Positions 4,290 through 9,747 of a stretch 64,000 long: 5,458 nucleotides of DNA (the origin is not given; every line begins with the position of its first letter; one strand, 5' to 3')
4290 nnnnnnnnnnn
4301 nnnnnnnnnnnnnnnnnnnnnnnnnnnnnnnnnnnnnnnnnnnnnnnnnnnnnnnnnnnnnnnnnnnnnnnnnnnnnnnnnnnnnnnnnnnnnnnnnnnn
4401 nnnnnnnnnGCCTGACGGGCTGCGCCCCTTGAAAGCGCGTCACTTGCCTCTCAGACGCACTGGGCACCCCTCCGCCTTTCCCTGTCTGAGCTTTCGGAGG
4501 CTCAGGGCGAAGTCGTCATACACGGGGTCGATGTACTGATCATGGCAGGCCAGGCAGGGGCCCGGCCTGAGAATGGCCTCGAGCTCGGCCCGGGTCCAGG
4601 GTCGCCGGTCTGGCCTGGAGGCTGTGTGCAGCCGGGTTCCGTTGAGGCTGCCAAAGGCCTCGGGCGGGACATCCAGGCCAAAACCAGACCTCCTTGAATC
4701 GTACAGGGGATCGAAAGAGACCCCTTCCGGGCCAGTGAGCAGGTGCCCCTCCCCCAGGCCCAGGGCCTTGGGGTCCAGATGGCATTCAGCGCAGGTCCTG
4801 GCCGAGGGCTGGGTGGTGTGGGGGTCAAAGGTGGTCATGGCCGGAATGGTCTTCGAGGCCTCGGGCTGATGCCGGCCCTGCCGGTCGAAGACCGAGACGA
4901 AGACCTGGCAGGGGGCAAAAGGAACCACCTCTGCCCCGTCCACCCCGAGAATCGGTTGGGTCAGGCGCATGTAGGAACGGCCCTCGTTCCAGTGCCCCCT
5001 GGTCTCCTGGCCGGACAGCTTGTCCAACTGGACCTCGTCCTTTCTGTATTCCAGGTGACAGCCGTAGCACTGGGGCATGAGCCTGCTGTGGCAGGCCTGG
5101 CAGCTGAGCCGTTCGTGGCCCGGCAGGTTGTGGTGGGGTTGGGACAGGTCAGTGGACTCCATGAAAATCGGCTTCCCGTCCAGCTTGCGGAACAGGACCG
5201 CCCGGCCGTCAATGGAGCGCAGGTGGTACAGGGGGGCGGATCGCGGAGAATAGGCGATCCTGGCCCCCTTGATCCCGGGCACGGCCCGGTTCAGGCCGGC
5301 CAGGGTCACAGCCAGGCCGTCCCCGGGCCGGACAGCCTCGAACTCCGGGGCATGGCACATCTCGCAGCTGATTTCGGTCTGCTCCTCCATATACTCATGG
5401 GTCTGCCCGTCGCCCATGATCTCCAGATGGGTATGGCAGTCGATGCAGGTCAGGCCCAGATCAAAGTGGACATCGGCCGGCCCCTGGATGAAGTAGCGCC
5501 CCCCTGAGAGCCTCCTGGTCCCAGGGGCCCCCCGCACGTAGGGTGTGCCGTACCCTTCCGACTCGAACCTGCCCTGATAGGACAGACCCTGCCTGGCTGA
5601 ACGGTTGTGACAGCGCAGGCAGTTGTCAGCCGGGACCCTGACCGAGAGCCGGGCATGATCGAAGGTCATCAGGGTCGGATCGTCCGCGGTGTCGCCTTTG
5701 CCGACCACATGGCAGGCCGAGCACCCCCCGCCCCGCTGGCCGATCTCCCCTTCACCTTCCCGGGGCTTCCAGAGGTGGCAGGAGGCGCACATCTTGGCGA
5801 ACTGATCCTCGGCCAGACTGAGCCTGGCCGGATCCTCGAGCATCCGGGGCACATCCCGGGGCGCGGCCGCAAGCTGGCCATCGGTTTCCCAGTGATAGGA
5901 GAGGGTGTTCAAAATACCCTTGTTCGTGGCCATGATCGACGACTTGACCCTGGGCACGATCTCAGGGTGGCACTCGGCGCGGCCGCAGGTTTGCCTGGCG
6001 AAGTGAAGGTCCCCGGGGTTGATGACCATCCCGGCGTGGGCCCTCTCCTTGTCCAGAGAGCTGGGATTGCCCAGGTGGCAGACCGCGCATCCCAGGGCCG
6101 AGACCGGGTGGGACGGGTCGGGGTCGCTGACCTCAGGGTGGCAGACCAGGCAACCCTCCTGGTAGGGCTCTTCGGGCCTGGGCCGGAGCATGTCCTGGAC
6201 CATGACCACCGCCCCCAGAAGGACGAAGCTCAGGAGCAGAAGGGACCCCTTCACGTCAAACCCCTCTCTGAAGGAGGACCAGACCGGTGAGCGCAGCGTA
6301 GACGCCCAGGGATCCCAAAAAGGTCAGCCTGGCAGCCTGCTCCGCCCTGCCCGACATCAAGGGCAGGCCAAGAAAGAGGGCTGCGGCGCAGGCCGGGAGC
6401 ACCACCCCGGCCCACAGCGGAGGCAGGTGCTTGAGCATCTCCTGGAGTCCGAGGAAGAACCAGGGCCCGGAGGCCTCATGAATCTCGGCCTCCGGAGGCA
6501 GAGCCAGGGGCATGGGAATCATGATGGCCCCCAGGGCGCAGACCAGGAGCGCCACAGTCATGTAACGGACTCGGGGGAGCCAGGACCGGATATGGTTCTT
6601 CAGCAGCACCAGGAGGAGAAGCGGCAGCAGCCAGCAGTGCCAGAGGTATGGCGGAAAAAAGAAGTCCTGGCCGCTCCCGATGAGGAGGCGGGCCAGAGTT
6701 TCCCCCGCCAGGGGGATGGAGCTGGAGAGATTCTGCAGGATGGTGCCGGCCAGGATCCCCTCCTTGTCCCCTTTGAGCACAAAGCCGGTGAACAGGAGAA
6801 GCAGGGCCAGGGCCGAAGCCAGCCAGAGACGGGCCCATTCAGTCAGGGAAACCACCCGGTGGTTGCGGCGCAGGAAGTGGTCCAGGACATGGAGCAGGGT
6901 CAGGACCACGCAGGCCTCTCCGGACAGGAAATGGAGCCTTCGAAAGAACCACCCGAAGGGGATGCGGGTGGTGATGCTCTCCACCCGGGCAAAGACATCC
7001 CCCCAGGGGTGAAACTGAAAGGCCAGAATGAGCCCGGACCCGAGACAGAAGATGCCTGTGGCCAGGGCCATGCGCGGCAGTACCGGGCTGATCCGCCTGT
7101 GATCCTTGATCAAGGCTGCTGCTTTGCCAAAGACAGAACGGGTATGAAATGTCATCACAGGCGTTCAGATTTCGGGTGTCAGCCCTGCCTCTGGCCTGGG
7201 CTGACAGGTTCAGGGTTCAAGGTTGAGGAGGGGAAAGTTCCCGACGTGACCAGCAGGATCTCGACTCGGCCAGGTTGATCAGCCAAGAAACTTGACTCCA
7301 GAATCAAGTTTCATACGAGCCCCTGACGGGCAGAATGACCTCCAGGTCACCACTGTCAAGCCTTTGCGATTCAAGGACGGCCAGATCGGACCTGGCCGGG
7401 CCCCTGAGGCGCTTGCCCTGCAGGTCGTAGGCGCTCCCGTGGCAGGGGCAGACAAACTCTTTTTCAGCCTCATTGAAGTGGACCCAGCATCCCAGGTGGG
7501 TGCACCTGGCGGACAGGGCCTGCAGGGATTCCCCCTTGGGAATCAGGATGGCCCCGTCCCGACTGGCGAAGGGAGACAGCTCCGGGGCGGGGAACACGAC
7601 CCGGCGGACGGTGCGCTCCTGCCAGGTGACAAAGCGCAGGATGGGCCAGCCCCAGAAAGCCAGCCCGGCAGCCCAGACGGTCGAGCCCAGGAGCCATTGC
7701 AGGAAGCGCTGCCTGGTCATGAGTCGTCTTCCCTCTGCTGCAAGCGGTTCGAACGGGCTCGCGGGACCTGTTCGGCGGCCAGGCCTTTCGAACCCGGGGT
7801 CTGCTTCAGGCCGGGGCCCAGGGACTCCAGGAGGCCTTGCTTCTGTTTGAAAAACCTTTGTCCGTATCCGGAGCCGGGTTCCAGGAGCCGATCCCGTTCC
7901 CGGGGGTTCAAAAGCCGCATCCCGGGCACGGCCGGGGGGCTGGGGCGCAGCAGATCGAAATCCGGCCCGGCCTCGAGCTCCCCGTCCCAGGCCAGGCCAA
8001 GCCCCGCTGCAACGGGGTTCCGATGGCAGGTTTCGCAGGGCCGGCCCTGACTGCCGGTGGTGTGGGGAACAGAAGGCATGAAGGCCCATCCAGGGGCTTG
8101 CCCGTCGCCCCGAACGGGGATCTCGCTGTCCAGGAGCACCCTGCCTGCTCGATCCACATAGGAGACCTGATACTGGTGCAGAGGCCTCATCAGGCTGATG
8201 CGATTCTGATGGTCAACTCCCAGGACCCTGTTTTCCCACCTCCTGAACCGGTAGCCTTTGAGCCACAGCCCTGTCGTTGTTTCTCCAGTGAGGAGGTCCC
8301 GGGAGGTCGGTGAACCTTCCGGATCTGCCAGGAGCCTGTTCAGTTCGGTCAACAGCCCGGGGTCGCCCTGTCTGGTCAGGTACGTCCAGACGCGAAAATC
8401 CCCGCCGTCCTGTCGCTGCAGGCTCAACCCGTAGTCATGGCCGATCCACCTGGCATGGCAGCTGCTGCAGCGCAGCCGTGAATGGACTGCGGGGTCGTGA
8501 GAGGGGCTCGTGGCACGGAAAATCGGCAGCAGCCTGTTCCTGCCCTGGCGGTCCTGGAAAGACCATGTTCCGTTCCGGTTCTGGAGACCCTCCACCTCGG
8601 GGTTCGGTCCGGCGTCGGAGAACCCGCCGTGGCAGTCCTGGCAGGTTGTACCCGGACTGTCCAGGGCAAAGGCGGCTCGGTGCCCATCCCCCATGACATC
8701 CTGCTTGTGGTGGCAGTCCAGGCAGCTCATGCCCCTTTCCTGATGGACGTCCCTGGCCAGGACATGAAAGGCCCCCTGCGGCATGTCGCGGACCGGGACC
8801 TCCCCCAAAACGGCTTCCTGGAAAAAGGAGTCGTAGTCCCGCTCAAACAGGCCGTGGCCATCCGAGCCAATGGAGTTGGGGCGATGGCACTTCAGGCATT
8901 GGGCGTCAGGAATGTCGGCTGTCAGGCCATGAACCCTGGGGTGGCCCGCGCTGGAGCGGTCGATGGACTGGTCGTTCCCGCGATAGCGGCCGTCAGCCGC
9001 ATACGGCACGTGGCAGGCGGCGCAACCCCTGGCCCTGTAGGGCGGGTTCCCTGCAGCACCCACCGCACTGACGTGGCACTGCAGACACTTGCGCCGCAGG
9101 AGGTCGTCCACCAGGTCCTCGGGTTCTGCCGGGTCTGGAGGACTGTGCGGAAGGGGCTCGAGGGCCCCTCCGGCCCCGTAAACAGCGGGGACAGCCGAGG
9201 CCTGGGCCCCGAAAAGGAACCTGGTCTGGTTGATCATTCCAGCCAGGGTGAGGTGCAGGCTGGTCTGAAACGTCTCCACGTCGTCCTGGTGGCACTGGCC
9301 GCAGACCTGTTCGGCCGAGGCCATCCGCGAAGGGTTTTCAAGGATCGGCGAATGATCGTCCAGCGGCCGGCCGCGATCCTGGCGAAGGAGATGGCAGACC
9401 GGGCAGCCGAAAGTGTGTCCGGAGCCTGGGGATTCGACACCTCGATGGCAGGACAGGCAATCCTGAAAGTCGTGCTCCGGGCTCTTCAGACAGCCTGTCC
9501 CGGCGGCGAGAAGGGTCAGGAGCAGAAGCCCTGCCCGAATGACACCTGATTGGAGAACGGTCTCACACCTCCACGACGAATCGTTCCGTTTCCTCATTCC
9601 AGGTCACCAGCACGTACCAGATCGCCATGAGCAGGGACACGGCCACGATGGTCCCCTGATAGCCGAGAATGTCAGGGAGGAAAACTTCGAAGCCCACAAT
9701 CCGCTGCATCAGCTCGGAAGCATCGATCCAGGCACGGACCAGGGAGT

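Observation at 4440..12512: Sigma-54-driven operon combining a Rieske/cytochrome b module with two ~10-12-haem cytochromes, a YeeE transporter and a cytochrome-rhodanese fusion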

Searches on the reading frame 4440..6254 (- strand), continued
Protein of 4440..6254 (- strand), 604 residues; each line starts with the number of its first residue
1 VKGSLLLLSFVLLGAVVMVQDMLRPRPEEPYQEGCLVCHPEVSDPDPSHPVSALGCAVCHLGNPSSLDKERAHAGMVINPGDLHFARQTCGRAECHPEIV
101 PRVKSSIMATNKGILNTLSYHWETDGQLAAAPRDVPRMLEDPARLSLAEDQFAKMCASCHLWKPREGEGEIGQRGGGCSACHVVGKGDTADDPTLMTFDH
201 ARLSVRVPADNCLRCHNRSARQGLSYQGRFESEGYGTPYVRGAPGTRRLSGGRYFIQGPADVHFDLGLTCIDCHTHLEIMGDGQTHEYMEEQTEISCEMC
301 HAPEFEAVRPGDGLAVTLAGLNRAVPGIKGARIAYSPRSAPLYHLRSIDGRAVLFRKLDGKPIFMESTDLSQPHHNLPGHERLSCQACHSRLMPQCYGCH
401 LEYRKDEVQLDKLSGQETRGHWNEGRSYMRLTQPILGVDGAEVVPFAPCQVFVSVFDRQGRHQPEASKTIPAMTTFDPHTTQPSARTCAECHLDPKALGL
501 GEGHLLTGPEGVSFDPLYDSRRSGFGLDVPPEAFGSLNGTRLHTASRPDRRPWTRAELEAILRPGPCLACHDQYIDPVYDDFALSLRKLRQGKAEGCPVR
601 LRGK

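Call 75: search_protein_families(library=pfam, proteins=[L052:6-1079:+, L052:1085-2824:+, L052:2900-4687:+, L052:4863-6410:-, L052:6451-8184:-, L052:8246-8578:+, L058:721-1287:-, L058:1297-3549:-, L041:1972-2430:+, L041:2440-3582:+], max_evalue=0.0001)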
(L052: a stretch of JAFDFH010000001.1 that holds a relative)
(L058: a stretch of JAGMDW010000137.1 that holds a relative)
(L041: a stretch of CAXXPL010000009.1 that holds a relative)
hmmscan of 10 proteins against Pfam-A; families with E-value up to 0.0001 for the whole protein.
L052:6-1079:+ (357 aa): 2 families
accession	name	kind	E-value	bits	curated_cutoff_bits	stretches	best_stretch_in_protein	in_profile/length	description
PF07690.21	MFS_1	-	4.2e-32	111.9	33.4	2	7-312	48-346/347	Major Facilitator Superfamily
PF13000.13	Acatn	-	4.5e-09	35.8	23.7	1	3-47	47-91/546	Acetyl-coenzyme A transporter 1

L052:1085-2824:+ (579 aa): 1 family
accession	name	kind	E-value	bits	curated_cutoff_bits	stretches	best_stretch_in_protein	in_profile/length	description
PF19676.4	DUF6178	-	1.3e-162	542.5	25.5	1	17-575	9-561/561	Family of unknown function (DUF6178)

L052:2900-4687:+ (595 aa): 6 families
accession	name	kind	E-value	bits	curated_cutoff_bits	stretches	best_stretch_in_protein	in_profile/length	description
PF09382.16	RQC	-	3.6e-35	120.7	23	1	399-497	2-101/114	RQC domain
PF00270.35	DEAD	-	5.5e-29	101.5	26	1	20-181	2-165/167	DEAD/DEAH box helicase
PF00271.37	Helicase_C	-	1.2e-24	87.1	23.5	1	216-323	6-110/110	Helicase conserved C-terminal domain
PF00570.28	HRDC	-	4.6e-21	75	23.8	1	522-588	2-68/68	HRDC domain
PF16124.10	RecQ_Zn_bind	-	1.6e-14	54.8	25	1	334-394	1-65/66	RecQ zinc-binding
PF04851.21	ResIII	-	3.5e-08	33.9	22.5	1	19-176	5-162/164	Type III restriction enzyme, res subunit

L052:4863-6410:- (515 aa): 3 families
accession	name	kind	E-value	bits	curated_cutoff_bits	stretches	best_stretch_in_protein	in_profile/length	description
PF14574.11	RACo_C_ter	-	2.7e-96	322.1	27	1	253-512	2-261/261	C-terminal domain of RACo the ASKHA domain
PF17651.6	Raco_middle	-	4.3e-53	179.7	26.8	1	90-249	2-162/163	RACo middle region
PF17650.6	RACo_linker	-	8.4e-13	48.4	26.2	1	11-79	16-79/86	RACo linker region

L052:6451-8184:- (577 aa): 2 families
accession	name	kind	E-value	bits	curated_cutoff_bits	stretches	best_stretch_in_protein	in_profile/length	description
PF00350.29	Dynamin_N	-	1.3e-18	68.1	27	2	58-102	2-46/168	Dynamin family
PF01926.29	MMR_HSR1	-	3.5e-08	34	21.9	1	58-184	3-111/113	50S ribosome-binding GTPase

L052:8246-8578:+ (110 aa): 0 families

L058:721-1287:- (188 aa): 9 families
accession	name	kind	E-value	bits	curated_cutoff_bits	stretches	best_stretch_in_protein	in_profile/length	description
PF13247.11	Fer4_11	-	6.3e-27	94.1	26.2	1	57-150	4-99/100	4Fe-4S dicluster domain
PF12838.12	Fer4_7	-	6.7e-12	46.1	27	1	14-79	1-52/52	4Fe-4S dicluster domain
PF12837.12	Fer4_6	-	8.4e-12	44.9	25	1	88-109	2-23/24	4Fe-4S binding domain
PF00037.32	Fer4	-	1.6e-11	43.9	21.1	1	89-110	2-23/24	4Fe-4S binding domain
PF13237.11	Fer4_10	-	3.2e-11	43.4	25.5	2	58-106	4-53/53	4Fe-4S dicluster domain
PF12797.12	Fer4_2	-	1.5e-09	37.6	24.5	1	87-107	2-22/22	4Fe-4S binding domain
PF13187.11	Fer4_9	-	1.6e-07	31.6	27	0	63-109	2-51/52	4Fe-4S dicluster domain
PF12800.12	Fer4_4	-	1.7e-07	31.4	24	0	92-108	1-17/17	4Fe-4S binding domain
PF12798.12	Fer4_3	-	2.6e-06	28.3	27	0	95-109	1-15/15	4Fe-4S binding domain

L058:1297-3549:- (750 aa): 3 families
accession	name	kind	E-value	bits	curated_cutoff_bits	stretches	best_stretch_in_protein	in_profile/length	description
PF00384.28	Molybdopterin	-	3.2e-54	184.7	24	1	115-537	1-353/353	Molybdopterin oxidoreductase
PF04879.21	Molybdop_Fe4S4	-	1.1e-16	60.9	22.7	1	59-111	2-54/55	Molybdopterin oxidoreductase Fe4S4 domain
PF01568.27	Molydop_binding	-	4.1e-11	43.3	26.8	1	630-740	5-107/110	Molydopterin dinucleotide binding domain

L041:1972-2430:+ (152 aa): 0 families

L041:2440-3582:+ (380 aa): 2 families
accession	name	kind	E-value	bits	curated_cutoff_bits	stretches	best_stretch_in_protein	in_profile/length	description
PF14522.11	Cytochrome_C7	-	6.2e-08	32.8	24.8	0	144-211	14-67/67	Cytochrome c7 and related cytochrome c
PF14537.11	Cytochrom_c3_2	-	9.8e-07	29.6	25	0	176-248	7-78/79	Cytochrome c3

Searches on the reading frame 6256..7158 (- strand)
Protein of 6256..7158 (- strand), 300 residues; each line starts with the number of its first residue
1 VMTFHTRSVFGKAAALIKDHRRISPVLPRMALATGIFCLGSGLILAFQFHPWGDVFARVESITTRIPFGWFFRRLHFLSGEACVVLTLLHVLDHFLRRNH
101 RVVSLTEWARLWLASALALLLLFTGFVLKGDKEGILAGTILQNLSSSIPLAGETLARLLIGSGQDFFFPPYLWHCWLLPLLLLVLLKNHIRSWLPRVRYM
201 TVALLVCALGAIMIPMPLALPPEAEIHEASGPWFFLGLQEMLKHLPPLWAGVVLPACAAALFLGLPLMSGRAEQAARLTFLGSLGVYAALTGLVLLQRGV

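Call 4: search_protein_families(library=pfam, proteins=[window:6256-7158:-], max_evalue=0.01)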
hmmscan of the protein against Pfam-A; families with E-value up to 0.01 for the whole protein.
window:6256-7158:- (300 aa): 3 families
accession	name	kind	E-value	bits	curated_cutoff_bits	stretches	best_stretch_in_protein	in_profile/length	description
PF00033.24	Cytochrome_B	-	1.4e-13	51.5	27.2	1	40-190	29-182/189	Cytochrome b/b6/petB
PF13631.11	Cytochrom_B_N_2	-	5.8e-10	39.8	27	1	84-193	4-116/169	Cytochrome b(N-terminal)/b6/petB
PF14358.11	DUF4405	-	0.00035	21.5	26.7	1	31-94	6-65/66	Domain of unknown function (DUF4405)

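Call 5: search_protein_families(library=ncbifam, proteins=[window:6256-7158:-], max_evalue=0.01)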
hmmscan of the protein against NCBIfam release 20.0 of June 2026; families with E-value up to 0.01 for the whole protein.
window:6256-7158:- (300 aa): 4 families
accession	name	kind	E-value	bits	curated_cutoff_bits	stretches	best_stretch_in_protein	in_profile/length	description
NF040969.1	cytb_ExtP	equivalog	2.4e-19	70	290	1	36-190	36-194/205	selenite/tellurite reduction operon b-type cytochrome ExtP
NF002990.0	PRK03735.1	subfamily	1.8e-16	60.6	325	1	32-190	49-211/223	cytochrome b6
NF041076.1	cyt_b_SoxC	equivalog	5.1e-06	25.6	740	1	29-183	32-186/542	proton pump complex cytochrome B SoxC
NF050120.1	bc1_QcrB_actin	exception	0.0029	16.6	500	1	61-190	80-212/458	cytochrome bc1 complex cytochrome b subunit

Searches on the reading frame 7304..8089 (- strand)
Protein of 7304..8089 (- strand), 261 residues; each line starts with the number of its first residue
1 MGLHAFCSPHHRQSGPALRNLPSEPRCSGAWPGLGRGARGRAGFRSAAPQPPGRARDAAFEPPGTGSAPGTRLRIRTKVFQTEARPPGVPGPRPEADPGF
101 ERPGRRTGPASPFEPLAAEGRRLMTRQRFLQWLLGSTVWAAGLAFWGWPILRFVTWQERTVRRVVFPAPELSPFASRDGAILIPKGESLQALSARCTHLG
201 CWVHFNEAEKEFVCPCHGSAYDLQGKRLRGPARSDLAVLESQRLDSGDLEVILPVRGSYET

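Call 4: search_protein_families(library=pfam, proteins=[window:7304-8089:-], max_evalue=0.01)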
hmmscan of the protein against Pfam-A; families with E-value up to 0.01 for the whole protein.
window:7304-8089:- (261 aa): 1 family
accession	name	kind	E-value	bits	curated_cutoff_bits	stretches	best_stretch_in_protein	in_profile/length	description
PF00355.32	Rieske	-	2.7e-10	40.5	20.3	1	183-238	29-86/88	Rieske [2Fe-2S] domain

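Call 5: search_protein_families(library=ncbifam, proteins=[window:7304-8089:-], max_evalue=0.01)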
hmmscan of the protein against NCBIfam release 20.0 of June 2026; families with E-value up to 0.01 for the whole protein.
window:7304-8089:- (261 aa): 6 families
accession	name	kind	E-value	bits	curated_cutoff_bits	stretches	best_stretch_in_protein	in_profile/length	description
NF045928.1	Cytb6fFeSPetC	equivalog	2.6e-18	66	250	1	191-242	103-154/179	cytochrome b6-f complex iron-sulfur subunit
NF010001.0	PRK13474.1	subfamily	7.2e-18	64.5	154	1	192-241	103-152/178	cytochrome b6-f complex iron-sulfur subunit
TIGR01416.1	Rieske_proteo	equivalog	9.7e-13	48.5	97.4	1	191-240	111-164/176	ubiquinol-cytochrome c reductase iron-sulfur subunit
NF050121.1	bc1_QcrA_actin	exception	1.1e-07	31.7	275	1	190-240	241-294/319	cytochrome bc1 complex Rieske iron-sulfur subunit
TIGR02694.1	arsenite_ox_S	equivalog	1.8e-07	31.1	95.65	1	189-245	51-109/129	arsenate reductase (azurin) small subunit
NF041174.1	SDX_Thmprot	equivalog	6.4e-05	23.1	170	1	186-230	33-79/109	sulredoxin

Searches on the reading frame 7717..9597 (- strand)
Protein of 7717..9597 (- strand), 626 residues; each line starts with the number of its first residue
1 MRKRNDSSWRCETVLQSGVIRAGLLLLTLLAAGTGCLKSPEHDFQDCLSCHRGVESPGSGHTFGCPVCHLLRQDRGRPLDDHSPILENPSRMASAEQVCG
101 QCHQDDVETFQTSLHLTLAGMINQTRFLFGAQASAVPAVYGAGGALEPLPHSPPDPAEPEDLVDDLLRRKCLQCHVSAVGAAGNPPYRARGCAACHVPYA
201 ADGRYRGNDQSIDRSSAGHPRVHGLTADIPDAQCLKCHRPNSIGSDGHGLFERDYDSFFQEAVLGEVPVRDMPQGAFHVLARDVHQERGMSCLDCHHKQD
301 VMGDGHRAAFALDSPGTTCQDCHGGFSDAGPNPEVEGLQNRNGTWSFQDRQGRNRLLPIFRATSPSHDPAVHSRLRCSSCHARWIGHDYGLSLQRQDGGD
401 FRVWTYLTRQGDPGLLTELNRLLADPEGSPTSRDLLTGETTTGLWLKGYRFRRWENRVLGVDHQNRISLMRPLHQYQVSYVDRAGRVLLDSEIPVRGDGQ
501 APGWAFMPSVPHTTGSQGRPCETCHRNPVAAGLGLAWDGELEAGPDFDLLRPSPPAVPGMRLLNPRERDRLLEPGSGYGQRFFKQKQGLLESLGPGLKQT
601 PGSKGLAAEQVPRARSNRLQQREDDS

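Call 4: search_protein_families(library=pfam, proteins=[window:7717-9597:-], max_evalue=0.01)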
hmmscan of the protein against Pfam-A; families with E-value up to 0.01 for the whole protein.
window:7717-9597:- (626 aa): 3 families
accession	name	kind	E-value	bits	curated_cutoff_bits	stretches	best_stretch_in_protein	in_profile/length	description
PF14522.11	Cytochrome_C7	-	8.1e-09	35.6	24.8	0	282-381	5-66/67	Cytochrome c7 and related cytochrome c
PF14537.11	Cytochrom_c3_2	-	1.2e-07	32.6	25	0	170-239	8-65/79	Cytochrome c3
PF02085.21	Cytochrom_CIII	-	0.00011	22.9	22.9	0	41-108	27-87/101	Class III cytochrome C family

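Call 5: search_protein_families(library=ncbifam, proteins=[window:7717-9597:-], max_evalue=0.01)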
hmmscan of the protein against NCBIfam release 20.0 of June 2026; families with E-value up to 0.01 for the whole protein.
window:7717-9597:- (626 aa): 6 families
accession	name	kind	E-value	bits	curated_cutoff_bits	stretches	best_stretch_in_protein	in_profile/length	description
NF040943.1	cytoc3_ExtM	equivalog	3.3e-55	187.5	800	2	27-328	3-304/599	selenite/tellurite reduction operon c-type cytochrome ExtM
NF040968.1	FeS_ExtO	equivalog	8.2e-12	44.6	200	1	228-323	127-207/416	selenite/tellurite reduction operon b-type cytochrome iron-sulfur cluster-binding subunit ExtO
NF040967.1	cytc_ExtN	equivalog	1.5e-11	43.8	200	1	228-323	127-207/415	selenite/tellurite reduction operon c-type cytochrome ExtN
NF041028.1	decahem_GSU2203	exception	0.0016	17.7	325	0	286-383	98-183/317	GSU2203 family decaheme c-type cytochrome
NF045722.1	c3_cytochr_TmcA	equivalog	0.0045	16.9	114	1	279-325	45-89/125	acidic tetraheme cytochrome c3 TmcA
NF008339.0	PRK11125.1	equivalog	0.0087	14.8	595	0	277-324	274-326/487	ammonia-forming cytochrome c nitrite reductase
